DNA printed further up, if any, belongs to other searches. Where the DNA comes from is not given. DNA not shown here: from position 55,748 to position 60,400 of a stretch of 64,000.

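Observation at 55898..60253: ~1450-aa regulator combining STAND-type NTPase, TPR arrays, GAF, GGDEF-like segment and a Fis-type HTH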

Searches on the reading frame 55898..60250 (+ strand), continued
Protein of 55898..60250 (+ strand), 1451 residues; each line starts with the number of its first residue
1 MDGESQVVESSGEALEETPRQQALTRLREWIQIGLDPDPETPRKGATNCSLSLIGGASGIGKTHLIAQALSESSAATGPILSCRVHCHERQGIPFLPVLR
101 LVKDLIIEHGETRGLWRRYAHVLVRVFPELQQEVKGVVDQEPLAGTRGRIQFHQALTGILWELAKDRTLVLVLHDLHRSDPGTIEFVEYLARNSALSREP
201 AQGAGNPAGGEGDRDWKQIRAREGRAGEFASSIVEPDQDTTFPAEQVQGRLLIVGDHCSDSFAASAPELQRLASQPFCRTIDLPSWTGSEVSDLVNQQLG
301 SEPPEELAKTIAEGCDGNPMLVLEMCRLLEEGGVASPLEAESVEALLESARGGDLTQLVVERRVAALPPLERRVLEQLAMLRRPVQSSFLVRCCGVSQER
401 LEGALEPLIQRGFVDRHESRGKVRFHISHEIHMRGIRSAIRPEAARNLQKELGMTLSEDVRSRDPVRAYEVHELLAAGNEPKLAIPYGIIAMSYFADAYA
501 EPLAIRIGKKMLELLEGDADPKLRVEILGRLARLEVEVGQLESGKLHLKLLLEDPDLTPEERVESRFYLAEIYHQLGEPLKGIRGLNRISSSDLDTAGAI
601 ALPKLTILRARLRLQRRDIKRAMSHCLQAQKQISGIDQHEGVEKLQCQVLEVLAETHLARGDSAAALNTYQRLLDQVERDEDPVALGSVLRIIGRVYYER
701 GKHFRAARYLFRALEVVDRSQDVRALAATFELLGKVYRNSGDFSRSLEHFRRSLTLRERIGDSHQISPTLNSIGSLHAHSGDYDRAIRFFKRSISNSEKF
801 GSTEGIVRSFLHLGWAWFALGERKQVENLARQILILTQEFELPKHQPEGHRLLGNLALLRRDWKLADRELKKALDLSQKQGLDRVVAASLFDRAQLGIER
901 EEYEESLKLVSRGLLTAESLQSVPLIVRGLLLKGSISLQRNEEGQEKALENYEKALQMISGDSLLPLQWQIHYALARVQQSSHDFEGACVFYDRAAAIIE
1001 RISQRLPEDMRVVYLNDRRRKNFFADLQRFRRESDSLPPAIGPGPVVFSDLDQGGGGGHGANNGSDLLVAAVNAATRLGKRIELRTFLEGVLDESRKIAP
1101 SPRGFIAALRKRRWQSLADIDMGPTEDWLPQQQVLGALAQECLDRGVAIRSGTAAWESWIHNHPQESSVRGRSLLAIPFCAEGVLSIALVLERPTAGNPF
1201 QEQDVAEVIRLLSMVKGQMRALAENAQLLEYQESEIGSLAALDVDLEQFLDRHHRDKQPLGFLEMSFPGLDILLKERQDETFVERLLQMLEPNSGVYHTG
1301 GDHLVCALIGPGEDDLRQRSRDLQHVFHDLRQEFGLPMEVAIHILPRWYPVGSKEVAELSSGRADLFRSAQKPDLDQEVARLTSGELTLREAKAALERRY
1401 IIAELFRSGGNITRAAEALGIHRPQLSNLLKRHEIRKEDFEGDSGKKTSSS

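Call 21: find_encoding_contigs(protein=P0006, flank=10000, max_places=2)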
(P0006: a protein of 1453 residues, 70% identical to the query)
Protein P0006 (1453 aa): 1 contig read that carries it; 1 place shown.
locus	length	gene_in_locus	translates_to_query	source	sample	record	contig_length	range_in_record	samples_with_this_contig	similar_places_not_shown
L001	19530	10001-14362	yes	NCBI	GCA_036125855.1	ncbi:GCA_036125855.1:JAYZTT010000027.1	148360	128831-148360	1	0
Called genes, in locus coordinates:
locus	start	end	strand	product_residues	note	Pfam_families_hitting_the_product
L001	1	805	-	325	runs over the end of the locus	PF02779:Transket_pyr, PF02780:Transketolase_C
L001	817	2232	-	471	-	PF00890:FAD_binding_2 (weak), PF01134:GIDA (weak), PF01494:FAD_binding_3 (faint), PF07992:Pyr_redox_2, PF12831:FAD_oxidored, PF13450:NAD_binding_8 (weak), PF00070:Pyr_redox, PF02852:Pyr_redox_dim, +3 more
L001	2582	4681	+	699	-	PF00676:E1_dh, PF02779:Transket_pyr, PF02780:Transketolase_C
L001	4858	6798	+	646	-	PF07728:AAA_5 (faint), PF00004:AAA, PF17862:AAA_lid_3, PF01434:Peptidase_M41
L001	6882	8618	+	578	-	PF13428:TPR_14 (faint), PF14559:TPR_19 (faint), PF13432:TPR_16 (weak)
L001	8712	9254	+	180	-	-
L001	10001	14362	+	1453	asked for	PF13191:AAA_16, PF00515:TPR_1 (faint), PF07719:TPR_2 (faint), PF17874:TPR_MalT (faint), PF13176:TPR_7 (faint), PF13424:TPR_12, PF24885:TPR_NPHP3 (weak), PF02954:HTH_8, +2 more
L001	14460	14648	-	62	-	-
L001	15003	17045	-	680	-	PF02737:3HCDH_N, PF00725:3HCDH (faint), PF00378:ECH_1, PF16113:ECH_2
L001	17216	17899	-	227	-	PF02230:Abhydrolase_2, PF12146:Hydrolase_4 (faint), PF03959:FSH1 (weak), PF12697:Abhydrolase_6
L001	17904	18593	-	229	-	PF00702:Hydrolase, PF13419:HAD_2, PF13242:Hydrolase_like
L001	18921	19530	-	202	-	?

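Call 22: find_encoding_contigs(protein=P0013, flank=10000, max_places=2)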
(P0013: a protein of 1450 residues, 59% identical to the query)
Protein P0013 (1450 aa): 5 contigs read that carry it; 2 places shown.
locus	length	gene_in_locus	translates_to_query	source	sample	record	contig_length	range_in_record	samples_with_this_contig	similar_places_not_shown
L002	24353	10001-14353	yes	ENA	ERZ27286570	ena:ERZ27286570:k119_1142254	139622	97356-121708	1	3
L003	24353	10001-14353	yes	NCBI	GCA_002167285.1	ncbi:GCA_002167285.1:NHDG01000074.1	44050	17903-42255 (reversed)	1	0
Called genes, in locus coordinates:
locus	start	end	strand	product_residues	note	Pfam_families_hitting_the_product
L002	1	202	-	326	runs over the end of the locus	PF02779:Transket_pyr, PF02780:Transketolase_C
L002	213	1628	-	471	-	PF00890:FAD_binding_2 (weak), PF01134:GIDA (weak), PF07992:Pyr_redox_2, PF12831:FAD_oxidored, PF13450:NAD_binding_8 (weak), PF13738:Pyr_redox_3, PF00070:Pyr_redox, PF02852:Pyr_redox_dim, +5 more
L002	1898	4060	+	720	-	PF00676:E1_dh, PF02779:Transket_pyr, PF02780:Transketolase_C, PF17147:PFOR_II (faint)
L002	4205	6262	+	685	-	PF00004:AAA, PF06068:TIP49 (faint), PF07728:AAA_5 (weak), PF17862:AAA_lid_3, PF01434:Peptidase_M41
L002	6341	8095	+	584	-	PF13428:TPR_14 (faint), PF07719:TPR_2 (faint), PF13371:TPR_9 (faint), PF13432:TPR_16 (faint)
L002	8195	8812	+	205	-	-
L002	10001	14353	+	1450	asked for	PF13191:AAA_16, PF13428:TPR_14 (faint), PF07719:TPR_2 (faint), PF13181:TPR_8 (faint), PF17874:TPR_MalT (weak), PF13424:TPR_12, PF24885:TPR_NPHP3 (weak), PF02954:HTH_8, +5 more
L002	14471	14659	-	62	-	-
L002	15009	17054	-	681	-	PF02737:3HCDH_N, PF00725:3HCDH (faint), PF00378:ECH_1, PF16113:ECH_2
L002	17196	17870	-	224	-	PF02230:Abhydrolase_2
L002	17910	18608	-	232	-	PF00702:Hydrolase, PF13419:HAD_2, PF13242:Hydrolase_like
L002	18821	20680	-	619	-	-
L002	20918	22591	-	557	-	PF01019:G_glu_transpept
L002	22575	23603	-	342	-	PF01112:Asparaginase_2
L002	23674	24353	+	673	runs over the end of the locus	PF00580:UvrD-helicase, PF13245:AAA_19, PF13604:AAA_30 (faint), PF01443:Viral_helicase1 (faint), PF13361:UvrD_C, PF13538:UvrD_C_2 (faint)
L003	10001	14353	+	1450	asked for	PF13191:AAA_16, PF13428:TPR_14 (faint), PF07719:TPR_2 (faint), PF13181:TPR_8 (faint), PF17874:TPR_MalT (weak), PF13424:TPR_12, PF24885:TPR_NPHP3 (weak), PF02954:HTH_8, +5 more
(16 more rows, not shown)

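Call 23: find_encoding_contigs(protein=P0025, flank=10000, max_places=2)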
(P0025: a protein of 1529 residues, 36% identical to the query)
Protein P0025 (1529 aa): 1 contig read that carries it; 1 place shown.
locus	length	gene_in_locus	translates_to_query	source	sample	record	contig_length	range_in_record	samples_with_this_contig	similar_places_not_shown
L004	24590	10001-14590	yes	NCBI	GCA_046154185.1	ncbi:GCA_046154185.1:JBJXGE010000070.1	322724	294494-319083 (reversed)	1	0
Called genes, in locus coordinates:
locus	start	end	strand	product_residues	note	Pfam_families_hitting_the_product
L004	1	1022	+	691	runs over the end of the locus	PF00004:AAA, PF07728:AAA_5 (weak), PF17862:AAA_lid_3, PF01434:Peptidase_M41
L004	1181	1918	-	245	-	-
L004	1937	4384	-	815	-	PF19289:PmbA_TldD_3rd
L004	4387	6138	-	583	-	PF19289:PmbA_TldD_3rd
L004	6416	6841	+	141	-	-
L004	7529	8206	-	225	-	PF01569:PAP2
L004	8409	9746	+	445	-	PF03631:Virul_fac_BrkB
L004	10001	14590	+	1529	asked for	PF13191:AAA_16, PF13428:TPR_14 (faint), PF01590:GAF (faint), PF17874:TPR_MalT (faint), PF07719:TPR_2 (faint), PF13181:TPR_8 (faint), PF13424:TPR_12, PF02954:HTH_8 (weak), +4 more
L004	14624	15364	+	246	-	PF13641:Glyco_tranf_2_3, PF00535:Glycos_transf_2, PF10111:Glyco_tranf_2_2 (weak)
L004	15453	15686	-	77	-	-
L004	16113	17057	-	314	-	PF03958:Secretin_N (weak)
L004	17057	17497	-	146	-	-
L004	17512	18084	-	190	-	PF04542:Sigma70_r2, PF08281:Sigma70_r4_2, PF04545:Sigma70_r4 (weak)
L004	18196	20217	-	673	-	PF02737:3HCDH_N, PF00725:3HCDH (faint), PF00378:ECH_1, PF16113:ECH_2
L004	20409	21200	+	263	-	-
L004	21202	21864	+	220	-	-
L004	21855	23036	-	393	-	PF05977:MFS_3, PF07690:MFS_1, PF12832:MFS_1_like, PF13347:MFS_2 (weak), PF07690:MFS_1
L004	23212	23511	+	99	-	PF12321:DUF3634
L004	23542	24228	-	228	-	PF00702:Hydrolase, PF13419:HAD_2, PF13242:Hydrolase_like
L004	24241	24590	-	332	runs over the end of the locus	PF01112:Asparaginase_2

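Call 43: find_related_loci(query=A1, collection=genome_contigs, flank=6000)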
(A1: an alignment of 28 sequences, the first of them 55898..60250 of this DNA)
Query A1 (1451 aa) in genome_contigs; peptide patterns used: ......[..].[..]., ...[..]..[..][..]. (x = any residue, [..] = any of these).
51 stretches matched a pattern; 48 encode a relative of the query (tblastn E <= 1e-3); 38 distinct loci.
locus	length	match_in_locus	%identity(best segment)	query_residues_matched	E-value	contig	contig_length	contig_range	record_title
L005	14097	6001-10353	96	1-1451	0e+0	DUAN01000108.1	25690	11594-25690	MAG TPA_asm: Planctomycetota bacterium isolate UWMA-0276 NODE_2609_length_25690_cov_0.693642, whole genome shotgun seque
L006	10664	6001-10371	84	1-1451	0e+0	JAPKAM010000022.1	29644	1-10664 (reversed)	MAG: Planctomycetota bacterium isolate ANT-12 NODE_871_length_29644_cov_15.802832, whole genome shotgun sequence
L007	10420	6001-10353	94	1-1451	0e+0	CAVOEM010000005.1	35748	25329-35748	MAG: Planctomycetes bacterium UBA1146 isolate CBN3_331.54 genome assembly, contig: Ga0302139_10000088, whole genome shot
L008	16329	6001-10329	73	1-1446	0e+0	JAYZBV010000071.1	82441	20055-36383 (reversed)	MAG: Planctomycetota bacterium isolate XB_MAG1214 DB_MAG1214_0071, whole genome shotgun sequence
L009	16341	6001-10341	70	1-1446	0e+0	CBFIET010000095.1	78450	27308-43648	MAG: Planctomycetota bacterium isolate Co_bin_687_orig genome assembly, contig: Co_bin_687_orig_Co_c_000002236966, whole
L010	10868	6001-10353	70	1-1446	0e+0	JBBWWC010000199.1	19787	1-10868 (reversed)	MAG: Planctomycetota bacterium isolate OC6_150m_MAG_282 OC6_150m_contig_2212086, whole genome shotgun sequence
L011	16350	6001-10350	71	1-1445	0e+0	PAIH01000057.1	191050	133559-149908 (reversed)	MAG: Planctomycetota bacterium isolate NAT2 100658, whole genome shotgun sequence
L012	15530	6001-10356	70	1-1450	0e+0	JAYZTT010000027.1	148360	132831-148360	MAG: Planctomycetota bacterium isolate XB_MAG50 DB_MAG50_0027, whole genome shotgun sequence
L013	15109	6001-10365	69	1-1450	0e+0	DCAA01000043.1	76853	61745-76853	MAG TPA_asm: Planctomycetes bacterium UBA1146 UBA1146_contig_32677, whole genome shotgun sequence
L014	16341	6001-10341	73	1-1450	0e+0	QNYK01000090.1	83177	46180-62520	MAG: Bacillota bacterium isolate MAG 7 Ga0232646_1000031, whole genome shotgun sequence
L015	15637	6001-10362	95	1-1451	0e+0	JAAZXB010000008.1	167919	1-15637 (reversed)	MAG: Planctomycetota bacterium isolate bin110s NODE_8_length_167919_cov_18.294161, whole genome shotgun sequence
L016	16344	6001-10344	60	1-1448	0e+0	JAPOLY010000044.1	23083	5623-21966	MAG: bacterium isolate bin129 k141_467769_length_23083_cov_21.4524, whole genome shotgun sequence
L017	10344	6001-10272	60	20-1444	0e+0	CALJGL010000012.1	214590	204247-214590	MAG: uncultured bacterium isolate S2_Bin_METABAT__259_1 genome assembly, contig: c_000001871932, whole genome shotgun se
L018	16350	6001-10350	59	1-1448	0e+0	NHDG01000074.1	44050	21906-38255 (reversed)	MAG: Planctomycetia bacterium TMED53 MHASMcontig_1092953, whole genome shotgun sequence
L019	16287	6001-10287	59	20-1448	0e+0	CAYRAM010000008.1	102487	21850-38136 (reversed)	MAG TPA_asm: uncultured Planctomycetia bacterium isolate binchicken_co275_63 genome assembly, contig: NODE_116_length_10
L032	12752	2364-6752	37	51-1451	0e+0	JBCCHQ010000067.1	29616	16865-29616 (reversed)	MAG: Planctomycetota bacterium isolate P01_B01_bin.70 k141_2346433_length_29616_cov_14.3407, whole genome shotgun sequen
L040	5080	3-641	77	1239-1451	2e-98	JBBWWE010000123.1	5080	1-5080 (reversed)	MAG: Planctomycetota bacterium isolate OC6_2000m_MAG_215 OC6_2000m_contig_3511227, whole genome shotgun sequence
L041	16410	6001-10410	28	53-1451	1e-128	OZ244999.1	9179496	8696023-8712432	MAG: Planctomycetota bacterium isolate 5a0c312b-e6f1-480a-aa4e-ac94299b485f genome assembly, chromosome: 1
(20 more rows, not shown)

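Call 83: search_protein_families(library=padloc, proteins=[window:55898-60250:+], max_evalue=0.01)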
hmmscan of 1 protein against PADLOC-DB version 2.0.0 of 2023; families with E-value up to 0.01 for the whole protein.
window:55898-60250:+ (1451 aa): 2 families
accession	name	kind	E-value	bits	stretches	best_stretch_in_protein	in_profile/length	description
PDLC01169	TPR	-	1.3e-09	35.8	2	729-845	111-226/252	TPR repeats containing protein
PDLC01995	RtcR_PspF2--CARF_AAA_HTH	-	6.3e-05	20.3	1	1363-1435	411-480/481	-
